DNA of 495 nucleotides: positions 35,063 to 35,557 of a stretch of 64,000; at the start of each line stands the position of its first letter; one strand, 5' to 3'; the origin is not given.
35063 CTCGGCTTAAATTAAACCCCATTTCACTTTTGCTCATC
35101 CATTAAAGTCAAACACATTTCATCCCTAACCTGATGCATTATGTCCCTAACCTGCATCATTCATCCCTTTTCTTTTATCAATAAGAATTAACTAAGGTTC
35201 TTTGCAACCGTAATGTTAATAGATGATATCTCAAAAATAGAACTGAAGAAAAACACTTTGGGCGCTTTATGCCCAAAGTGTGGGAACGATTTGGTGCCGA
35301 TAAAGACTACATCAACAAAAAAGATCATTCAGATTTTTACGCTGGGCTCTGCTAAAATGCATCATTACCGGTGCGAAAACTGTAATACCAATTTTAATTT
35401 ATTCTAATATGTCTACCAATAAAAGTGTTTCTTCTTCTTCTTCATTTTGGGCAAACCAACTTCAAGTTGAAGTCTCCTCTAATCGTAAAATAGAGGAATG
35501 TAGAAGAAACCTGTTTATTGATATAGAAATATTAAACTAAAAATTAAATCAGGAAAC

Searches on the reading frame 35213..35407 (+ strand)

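Call 85: search_protein_families(library=pfam, proteins=[window:35213-35407:+], max_evalue=0.01)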
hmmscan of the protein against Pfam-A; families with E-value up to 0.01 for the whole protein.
window:35213-35407:+ (64 aa): 5 families
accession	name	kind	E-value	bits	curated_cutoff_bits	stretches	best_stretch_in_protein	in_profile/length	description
PF12677.13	DUF3797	-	0.00028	21.2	25.1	0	6-28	4-24/48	Domain of unknown function (DUF3797)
PF09723.15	Zn_ribbon_8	-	0.00055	20.3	34.4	0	51-63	5-17/41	Zinc ribbon domain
PF01927.22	Mut7-C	-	0.0027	18.2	23.3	1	9-60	82-132/146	Mut7-C RNAse domain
PF13717.11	Zn_ribbon_4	-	0.0027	18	30.3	0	53-63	4-14/36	zinc-ribbon domain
PF12773.13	DZR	-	0.0098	16.5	27.3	0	19-60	14-33/45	Double zinc ribbon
